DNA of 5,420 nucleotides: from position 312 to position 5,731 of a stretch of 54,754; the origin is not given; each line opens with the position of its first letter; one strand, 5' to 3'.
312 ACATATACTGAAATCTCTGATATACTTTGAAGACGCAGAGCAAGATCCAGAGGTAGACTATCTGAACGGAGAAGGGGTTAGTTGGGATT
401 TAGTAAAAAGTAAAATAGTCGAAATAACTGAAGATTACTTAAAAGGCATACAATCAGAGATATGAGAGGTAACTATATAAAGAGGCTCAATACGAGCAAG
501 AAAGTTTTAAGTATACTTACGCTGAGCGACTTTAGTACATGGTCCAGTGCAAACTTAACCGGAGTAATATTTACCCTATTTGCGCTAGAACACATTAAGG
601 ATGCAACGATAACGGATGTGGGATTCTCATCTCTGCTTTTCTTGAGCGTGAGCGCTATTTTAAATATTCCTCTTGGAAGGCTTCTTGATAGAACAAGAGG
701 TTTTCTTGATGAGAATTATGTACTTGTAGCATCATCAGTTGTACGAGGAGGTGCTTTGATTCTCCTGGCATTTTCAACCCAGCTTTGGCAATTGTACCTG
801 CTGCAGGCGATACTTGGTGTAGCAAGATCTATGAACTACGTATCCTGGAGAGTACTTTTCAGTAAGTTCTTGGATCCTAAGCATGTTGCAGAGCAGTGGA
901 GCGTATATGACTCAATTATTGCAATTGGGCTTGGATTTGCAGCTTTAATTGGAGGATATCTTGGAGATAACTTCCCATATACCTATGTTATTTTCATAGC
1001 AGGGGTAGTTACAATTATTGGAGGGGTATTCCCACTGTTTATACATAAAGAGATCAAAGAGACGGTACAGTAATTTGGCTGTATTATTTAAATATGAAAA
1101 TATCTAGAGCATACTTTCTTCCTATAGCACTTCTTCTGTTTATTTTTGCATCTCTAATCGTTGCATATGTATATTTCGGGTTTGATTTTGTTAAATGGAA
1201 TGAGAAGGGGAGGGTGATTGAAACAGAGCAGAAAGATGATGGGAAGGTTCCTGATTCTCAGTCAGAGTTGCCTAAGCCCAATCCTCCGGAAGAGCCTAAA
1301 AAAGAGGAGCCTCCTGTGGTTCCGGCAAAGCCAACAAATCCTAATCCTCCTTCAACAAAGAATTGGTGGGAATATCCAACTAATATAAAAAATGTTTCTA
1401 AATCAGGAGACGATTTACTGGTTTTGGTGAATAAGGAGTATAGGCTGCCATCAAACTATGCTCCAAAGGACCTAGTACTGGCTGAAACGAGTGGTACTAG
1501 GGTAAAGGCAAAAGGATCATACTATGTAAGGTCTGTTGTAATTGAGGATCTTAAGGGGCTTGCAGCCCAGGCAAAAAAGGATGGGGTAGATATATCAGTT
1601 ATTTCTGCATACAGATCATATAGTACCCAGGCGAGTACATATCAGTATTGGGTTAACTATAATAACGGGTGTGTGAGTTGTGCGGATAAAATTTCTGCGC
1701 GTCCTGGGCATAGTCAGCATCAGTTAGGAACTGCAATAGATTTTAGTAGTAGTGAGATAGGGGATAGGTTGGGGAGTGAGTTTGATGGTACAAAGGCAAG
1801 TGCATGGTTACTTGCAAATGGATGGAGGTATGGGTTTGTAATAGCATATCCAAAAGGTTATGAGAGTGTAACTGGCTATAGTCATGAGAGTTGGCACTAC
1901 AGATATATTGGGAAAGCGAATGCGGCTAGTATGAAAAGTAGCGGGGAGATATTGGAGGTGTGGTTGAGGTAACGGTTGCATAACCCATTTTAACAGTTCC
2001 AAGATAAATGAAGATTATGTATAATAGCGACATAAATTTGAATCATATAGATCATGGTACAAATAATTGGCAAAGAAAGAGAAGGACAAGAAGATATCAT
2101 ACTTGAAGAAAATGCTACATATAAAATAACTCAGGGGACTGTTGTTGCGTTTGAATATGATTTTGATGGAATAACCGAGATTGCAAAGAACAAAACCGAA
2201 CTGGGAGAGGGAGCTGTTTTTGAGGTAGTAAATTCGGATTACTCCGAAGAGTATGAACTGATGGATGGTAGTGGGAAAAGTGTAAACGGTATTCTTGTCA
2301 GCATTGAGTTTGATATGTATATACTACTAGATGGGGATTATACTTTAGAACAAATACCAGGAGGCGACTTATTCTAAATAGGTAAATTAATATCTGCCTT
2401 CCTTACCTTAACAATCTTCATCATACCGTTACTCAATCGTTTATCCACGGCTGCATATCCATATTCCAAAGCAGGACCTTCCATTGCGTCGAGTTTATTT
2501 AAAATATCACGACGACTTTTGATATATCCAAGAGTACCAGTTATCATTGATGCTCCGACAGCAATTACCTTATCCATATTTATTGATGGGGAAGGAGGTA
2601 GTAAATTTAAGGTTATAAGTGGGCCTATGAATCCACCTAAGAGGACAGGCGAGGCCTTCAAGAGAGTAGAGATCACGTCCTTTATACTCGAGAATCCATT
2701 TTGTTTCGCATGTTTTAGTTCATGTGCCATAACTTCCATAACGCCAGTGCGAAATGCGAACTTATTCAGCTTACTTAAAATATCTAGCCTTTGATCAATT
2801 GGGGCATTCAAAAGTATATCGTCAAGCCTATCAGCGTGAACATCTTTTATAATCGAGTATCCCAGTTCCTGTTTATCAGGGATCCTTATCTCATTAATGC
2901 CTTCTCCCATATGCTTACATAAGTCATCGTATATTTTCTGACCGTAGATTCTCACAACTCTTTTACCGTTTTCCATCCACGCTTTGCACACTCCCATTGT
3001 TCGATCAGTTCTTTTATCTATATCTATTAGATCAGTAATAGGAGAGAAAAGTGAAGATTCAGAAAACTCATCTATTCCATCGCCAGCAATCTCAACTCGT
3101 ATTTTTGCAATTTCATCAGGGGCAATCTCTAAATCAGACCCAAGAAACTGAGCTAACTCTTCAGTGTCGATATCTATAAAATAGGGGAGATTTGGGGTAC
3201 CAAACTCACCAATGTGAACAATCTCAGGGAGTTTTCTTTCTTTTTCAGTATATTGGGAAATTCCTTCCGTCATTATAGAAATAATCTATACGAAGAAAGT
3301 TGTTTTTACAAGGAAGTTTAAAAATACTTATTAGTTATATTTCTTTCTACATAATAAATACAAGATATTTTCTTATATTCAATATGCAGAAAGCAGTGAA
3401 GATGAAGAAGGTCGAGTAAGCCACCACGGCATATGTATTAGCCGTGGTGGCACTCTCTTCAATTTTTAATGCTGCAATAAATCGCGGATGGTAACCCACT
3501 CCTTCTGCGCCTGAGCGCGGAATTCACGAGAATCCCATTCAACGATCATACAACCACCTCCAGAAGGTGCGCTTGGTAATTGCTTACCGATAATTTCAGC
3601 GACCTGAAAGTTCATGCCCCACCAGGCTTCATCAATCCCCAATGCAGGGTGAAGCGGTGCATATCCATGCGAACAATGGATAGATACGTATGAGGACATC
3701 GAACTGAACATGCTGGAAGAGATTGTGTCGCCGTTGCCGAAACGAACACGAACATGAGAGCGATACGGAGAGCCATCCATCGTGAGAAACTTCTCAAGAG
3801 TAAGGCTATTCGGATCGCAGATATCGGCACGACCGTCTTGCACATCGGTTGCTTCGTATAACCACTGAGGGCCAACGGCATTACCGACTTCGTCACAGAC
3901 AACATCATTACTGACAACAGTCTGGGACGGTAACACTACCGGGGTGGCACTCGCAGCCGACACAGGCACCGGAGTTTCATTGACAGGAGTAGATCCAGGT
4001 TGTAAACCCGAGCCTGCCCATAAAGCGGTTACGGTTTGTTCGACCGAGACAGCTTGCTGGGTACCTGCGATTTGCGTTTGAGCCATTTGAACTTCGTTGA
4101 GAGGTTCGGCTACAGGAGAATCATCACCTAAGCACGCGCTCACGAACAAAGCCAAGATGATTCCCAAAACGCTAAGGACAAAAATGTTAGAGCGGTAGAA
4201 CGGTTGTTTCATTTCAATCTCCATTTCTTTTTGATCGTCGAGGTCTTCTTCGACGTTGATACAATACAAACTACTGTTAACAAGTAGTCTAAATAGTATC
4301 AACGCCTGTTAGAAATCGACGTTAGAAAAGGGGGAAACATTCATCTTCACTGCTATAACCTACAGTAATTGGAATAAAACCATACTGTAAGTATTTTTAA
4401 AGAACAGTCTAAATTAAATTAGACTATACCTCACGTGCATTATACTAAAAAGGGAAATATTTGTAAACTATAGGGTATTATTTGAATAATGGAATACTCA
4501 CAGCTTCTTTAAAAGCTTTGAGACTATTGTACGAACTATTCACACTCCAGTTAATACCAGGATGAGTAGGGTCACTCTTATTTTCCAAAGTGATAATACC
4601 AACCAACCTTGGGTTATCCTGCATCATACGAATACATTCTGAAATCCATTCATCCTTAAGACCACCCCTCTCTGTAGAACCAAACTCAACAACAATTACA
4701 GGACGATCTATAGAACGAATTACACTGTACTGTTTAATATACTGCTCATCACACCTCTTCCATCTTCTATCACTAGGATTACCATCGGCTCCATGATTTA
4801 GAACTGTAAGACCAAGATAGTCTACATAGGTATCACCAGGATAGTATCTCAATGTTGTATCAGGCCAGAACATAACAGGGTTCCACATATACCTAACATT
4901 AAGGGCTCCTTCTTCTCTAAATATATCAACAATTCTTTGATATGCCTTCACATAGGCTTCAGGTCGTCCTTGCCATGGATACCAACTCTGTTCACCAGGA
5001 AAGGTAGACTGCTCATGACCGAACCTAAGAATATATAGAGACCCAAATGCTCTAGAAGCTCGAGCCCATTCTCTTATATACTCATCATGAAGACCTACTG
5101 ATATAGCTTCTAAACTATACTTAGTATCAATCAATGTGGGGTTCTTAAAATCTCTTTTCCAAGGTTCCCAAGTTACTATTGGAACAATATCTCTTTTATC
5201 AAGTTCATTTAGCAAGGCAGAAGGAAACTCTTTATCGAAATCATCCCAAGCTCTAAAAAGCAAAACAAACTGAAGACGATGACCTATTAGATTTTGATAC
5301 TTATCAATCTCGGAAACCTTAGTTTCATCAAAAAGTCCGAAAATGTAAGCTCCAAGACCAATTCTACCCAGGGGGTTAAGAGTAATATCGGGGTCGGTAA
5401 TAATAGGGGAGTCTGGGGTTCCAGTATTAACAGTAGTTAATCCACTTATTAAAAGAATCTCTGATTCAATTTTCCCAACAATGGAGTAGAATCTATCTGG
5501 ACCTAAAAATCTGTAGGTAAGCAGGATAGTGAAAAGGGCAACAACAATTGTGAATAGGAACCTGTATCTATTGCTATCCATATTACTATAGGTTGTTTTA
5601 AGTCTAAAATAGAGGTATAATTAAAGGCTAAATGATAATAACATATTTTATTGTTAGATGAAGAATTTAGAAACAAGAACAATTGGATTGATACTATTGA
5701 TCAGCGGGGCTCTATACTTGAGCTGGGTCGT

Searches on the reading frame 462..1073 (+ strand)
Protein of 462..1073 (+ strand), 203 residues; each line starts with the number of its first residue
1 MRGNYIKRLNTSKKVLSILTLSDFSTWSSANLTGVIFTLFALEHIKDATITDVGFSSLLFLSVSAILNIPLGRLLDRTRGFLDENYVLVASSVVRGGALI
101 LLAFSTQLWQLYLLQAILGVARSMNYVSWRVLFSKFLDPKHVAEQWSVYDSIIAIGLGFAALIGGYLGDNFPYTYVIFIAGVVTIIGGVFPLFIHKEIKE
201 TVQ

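Call 77: search_protein_families(library=pfam, proteins=[window:462-1073:+], max_evalue=0.001)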
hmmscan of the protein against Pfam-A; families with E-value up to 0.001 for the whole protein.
window:462-1073:+ (203 aa): 1 family
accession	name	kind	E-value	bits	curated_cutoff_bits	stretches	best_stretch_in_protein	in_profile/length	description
PF07690.21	MFS_1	-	2.6e-20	73.1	33.4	1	25-194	7-172/347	Major Facilitator Superfamily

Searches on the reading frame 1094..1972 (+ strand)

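Call 77: search_protein_families(library=pfam, proteins=[window:1094-1972:+], max_evalue=0.001)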
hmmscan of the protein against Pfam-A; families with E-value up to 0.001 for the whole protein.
window:1094-1972:+ (292 aa): 1 family
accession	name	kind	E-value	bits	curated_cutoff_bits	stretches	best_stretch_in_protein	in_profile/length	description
PF02557.22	VanY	-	7.4e-36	123.3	25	1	144-274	3-132/132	D-alanyl-D-alanine carboxypeptidase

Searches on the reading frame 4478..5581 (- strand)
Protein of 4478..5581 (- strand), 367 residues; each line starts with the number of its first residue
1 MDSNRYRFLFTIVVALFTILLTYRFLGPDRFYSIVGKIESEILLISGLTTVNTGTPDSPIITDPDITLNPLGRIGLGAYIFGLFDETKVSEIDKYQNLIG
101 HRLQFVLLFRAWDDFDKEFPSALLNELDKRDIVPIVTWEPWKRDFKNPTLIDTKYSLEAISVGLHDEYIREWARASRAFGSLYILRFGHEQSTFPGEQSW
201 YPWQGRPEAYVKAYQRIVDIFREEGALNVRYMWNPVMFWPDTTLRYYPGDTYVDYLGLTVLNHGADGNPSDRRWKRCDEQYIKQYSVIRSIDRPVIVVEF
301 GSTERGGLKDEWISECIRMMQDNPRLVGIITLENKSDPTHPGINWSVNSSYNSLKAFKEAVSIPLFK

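Call 77: search_protein_families(library=pfam, proteins=[window:4478-5581:-], max_evalue=0.001)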
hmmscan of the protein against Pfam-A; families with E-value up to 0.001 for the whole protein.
window:4478-5581:- (367 aa): 1 family
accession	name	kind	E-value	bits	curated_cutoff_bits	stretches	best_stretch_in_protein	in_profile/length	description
PF02156.21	Glyco_hydro_26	-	2.5e-07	30.8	20.2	1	196-261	163-230/311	Glycosyl hydrolase family 26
